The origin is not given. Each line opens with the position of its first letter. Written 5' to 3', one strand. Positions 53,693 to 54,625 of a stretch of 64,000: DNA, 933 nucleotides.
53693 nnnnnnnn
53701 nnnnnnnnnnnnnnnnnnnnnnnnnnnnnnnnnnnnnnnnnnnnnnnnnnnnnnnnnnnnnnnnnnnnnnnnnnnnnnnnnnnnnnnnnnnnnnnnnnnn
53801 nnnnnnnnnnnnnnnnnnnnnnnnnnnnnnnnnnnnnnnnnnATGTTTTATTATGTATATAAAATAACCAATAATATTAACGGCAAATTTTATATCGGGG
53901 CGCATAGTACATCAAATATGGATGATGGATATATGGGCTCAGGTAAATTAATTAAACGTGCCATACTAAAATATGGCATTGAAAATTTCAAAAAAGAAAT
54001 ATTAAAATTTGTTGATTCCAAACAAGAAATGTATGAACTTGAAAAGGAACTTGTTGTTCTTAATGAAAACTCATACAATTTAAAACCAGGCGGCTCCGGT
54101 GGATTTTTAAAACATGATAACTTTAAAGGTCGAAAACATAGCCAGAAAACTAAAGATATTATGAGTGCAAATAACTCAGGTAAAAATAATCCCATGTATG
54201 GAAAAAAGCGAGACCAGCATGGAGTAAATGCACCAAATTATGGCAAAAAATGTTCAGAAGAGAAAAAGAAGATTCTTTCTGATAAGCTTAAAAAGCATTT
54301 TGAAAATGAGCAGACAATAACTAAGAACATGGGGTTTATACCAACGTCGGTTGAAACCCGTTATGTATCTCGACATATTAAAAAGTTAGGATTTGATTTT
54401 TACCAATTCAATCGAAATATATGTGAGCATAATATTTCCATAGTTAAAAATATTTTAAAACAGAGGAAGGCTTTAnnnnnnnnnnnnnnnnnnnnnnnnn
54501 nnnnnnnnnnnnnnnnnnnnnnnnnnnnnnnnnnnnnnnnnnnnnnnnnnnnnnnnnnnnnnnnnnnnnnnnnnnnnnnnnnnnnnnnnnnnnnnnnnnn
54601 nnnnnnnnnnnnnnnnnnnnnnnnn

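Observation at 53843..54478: GIY-YIG homing endonuclease inserted precisely between baseplate genes 53 and 5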

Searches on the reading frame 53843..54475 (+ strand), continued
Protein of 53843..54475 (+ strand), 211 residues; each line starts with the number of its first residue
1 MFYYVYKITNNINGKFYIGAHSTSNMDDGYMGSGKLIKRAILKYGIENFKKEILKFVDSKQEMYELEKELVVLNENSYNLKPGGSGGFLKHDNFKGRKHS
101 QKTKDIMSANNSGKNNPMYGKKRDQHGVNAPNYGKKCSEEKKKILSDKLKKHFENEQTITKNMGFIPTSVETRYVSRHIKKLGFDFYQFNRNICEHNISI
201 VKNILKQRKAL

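Call 48: fold_search(model_id=the predicted structure, library=pdb)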
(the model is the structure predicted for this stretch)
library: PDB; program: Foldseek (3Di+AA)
matches with E <= 10: 68; with E <= 0.001: 0
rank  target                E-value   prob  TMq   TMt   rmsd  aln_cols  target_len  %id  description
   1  1mk0                  7.6e-03  1.00  0.29  0.58   3.9       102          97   20  catalytic domain of intron endonuclease I-TevI, E75A mutant (released 2002-10-30)
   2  1ln0_B                1.4e-02  1.00  0.30  0.62   3.4       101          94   21  Structure of the Catalytic Domain of Homing Endonuclease I-TevI (released 2002-10-30)
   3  1ln0_A                2.5e-02  0.99  0.28  0.58   3.8        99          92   20  Structure of the Catalytic Domain of Homing Endonuclease I-TevI (released 2002-10-30)
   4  9u75_A                6.8e-02  0.94  0.23  0.20   6.2        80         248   21  5hmC specific restriction endonuclease Escherichia coli E. coli O157:H7 PD-T4-3 (released 2026-02-11)
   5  9u75_D                2.6e-01  0.77  0.23  0.20   6.2        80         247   21  5hmC specific restriction endonuclease Escherichia coli E. coli O157:H7 PD-T4-3 (released 2026-02-11)
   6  6cb0_B                9.1e-01  0.21  0.16  0.11   8.2        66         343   14  Crystal Structure of the FAK FERM domain (released 2019-02-06)
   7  6p1y_B                1.1e+00  0.08  0.18  0.30  11.9        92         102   13  Crystal structure of Mtb aspartate decarboxylase mutant M117I (released 2020-02-05)
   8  1uhd_A                1.3e+00  0.09  0.18  0.34  11.2        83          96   14  Crystal structure of aspartate decarboxylase, pyruvoly group bound form (released 2004-07-13)
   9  3plx_B                1.9e+00  0.07  0.16  0.28   6.4        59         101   15  The crystal structure of aspartate alpha-decarboxylase from Campylobacter jejuni subsp. jejuni NCTC 11168 (released 2010-12-08)
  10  2le2_MODEL_1_A        2.0e+00  0.06  0.15  0.38   6.4        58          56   16  Novel dimeric structure of phage phi29-encoded protein p56: Insights into Uracil-DNA glycosylase inhibition (released 2011-09-28)
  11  6oz8_D                2.0e+00  0.06  0.18  0.32  10.9        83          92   14  Crystal structure of Mtb aspartate decarboxylase in active form (released 2020-02-05)
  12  1uhe_A                2.2e+00  0.06  0.18  0.34  11.8        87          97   14  Crystal structure of aspartate decarboxylase, isoaspargine complex (released 2004-07-13)
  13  6j7c                  2.8e+00  0.03  0.08  0.06  10.5        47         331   17  Crystal structure of proline racemase-like protein from Thermococcus litoralis in complex with proline (released 2019-02-27)
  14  4l5n_C                3.0e+00  0.03  0.12  0.33   8.3        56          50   23  Crystallographic Structure of HHV-1 Uracil-DNA Glycosylase complexed with the Bacillus phage PZA inhibitor protein p56 (released 2013-08-07)
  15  4l5n_F                3.4e+00  0.03  0.13  0.36   7.4        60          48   20  Crystallographic Structure of HHV-1 Uracil-DNA Glycosylase complexed with the Bacillus phage PZA inhibitor protein p56 (released 2013-08-07)
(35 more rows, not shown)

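Call 62: find_related_loci(query=window:53843-54475:+, collection=viral_contigs, flank=2500)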
Query window:53843-54475:+ (211 aa) in viral_contigs; peptide patterns used: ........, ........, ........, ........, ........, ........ (x = any residue, [..] = any of these).
487 stretches matched a pattern; 238 encode a relative of the query (tblastn E <= 1e-3); the best 80 are kept; 80 distinct loci.
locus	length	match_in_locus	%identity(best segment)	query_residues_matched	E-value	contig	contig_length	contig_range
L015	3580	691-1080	48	1-121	5e-31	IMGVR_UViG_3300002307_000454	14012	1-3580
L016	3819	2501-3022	42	1-146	2e-30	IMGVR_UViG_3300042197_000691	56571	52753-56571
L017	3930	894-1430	38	1-150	7e-30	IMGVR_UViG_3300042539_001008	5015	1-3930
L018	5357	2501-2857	51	1-113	7e-29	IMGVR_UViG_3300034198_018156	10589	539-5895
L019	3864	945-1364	42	1-143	8e-29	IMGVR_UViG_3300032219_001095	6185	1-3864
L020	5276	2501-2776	54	1-88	1e-27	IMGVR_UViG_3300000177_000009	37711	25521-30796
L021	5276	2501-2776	54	1-88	1e-27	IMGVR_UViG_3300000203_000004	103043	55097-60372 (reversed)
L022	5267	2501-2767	58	4-88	6e-27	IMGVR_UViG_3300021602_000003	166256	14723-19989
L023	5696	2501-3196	38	1-146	8e-27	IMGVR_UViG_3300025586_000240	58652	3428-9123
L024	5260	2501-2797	47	8-121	6e-26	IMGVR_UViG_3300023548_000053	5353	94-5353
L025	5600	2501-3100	36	1-183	2e-25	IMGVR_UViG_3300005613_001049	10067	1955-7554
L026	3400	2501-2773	57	3-89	2e-25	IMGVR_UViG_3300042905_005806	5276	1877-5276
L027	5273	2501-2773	57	3-89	3e-25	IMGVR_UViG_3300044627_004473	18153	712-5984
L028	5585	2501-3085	34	2-153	8e-24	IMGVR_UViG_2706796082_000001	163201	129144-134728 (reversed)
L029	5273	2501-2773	49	2-88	2e-23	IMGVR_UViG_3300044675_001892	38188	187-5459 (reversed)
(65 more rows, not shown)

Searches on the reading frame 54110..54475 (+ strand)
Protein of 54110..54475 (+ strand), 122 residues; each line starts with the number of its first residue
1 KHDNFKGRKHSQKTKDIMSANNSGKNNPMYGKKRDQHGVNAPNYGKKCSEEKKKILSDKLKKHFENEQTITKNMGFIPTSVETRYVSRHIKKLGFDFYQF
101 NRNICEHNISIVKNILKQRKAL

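Call 61: search_protein_families(library=pfam, proteins=[window:54110-54475:+], max_evalue=10)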
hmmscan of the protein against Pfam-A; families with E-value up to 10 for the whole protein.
window:54110-54475:+ (122 aa): 2 families
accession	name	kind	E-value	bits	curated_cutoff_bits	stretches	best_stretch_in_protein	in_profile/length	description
PF07460.16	NUMOD3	-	5.5e-12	45.8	20.4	2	7-36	1-30/37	NUMOD3 motif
PF14286.12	DHHW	-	0.049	13.3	25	1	51-118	103-168/385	DHHW protein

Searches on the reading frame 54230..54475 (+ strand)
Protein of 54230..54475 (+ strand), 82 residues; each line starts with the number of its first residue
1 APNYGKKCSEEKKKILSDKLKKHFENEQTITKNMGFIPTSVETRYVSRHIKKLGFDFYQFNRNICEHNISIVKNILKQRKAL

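Call 23: search_dna_similar(query=window:54230-54475:+, collection=phages, mode=protein, max_rows=30, max_evalue=0.01)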
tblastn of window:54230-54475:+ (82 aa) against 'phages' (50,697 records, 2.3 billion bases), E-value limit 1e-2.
Records with a match: 5; places in all: 5; records where one place covers at least 80% of the query: 5.
Best place of each record, by identity: >=99% 3; 60-80% 2.
By first word of the organism name: Escherichia 4; Enterobacteria 1.
By host as written in the record: Escherichia coli 3; Escherichia coli 187 1; - 1.
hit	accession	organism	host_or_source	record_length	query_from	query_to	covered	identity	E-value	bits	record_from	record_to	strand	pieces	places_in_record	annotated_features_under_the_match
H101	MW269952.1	Escherichia phage P479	Escherichia coli 187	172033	1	82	100%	100.0%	5e-39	141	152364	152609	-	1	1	hypothetical protein | baseplate hub structural protein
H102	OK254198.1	Escherichia phage PSD2001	Escherichia coli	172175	1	82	100%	100.0%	5e-39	141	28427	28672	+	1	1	hypothetical protein | baseplate hub structural protein / lysozyme R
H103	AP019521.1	Escherichia phage KIT01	Escherichia coli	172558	1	82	100%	100.0%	5e-39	141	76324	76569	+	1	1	hypothetical protein | baseplate hub subunit and tail lysozyme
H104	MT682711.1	Escherichia phage vB_EcoM_FB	poultry farms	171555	1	82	100%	78.3%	3e-21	123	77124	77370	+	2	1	hypothetical protein | baseplate hub + tail lysozyme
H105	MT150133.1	Enterobacteria phage vB_EcoM_IME540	Escherichia coli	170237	1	82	100%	78.0%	7e-31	118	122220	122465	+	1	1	putative Seg-like homing endonuclease | baseplate hub subunit and tail lysozyme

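Call 25: search_protein_families(library=phrogs, proteins=[window:54230-54475:+], max_evalue=0.1)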
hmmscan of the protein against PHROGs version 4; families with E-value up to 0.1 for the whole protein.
window:54230-54475:+ (82 aa): 2 families
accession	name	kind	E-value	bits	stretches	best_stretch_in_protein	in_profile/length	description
phrog_655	-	DNA, RNA and nucleotide metabolism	0.013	16.4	1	2-68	140-213/343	homing endonuclease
phrog_13605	-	unknown function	0.014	16.6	1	48-80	52-83/142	-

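Call 61: search_protein_families(library=pfam, proteins=[window:54230-54475:+], max_evalue=10)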
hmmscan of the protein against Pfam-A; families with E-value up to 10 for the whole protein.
window:54230-54475:+ (82 aa): 2 families
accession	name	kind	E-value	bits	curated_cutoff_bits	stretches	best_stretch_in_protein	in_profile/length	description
PF14286.12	DHHW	-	0.037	13.7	25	1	14-78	106-168/385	DHHW protein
PF03876.22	SHS2_Rpb7-N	-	0.14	12.8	24.8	1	9-37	12-38/57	SHS2 domain found in N terminus of Rpb7p/Rpc25p/MJ0397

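Call 66: search_protein_representatives(protein=window:54230-54475:+)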
Query: 82 residues. Proteins with E-value up to 0.001 (for the whole library): 4; up to 1e-10: 0; up to 1e-30: 0. The best 4 are listed.
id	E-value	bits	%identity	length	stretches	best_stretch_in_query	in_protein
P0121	3.5e-09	52.7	37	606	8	52-81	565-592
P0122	9.1e-06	41.9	37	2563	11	1-33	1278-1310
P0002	2.3e-05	40.6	73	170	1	1-33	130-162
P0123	4.5e-05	39.6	28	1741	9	9-44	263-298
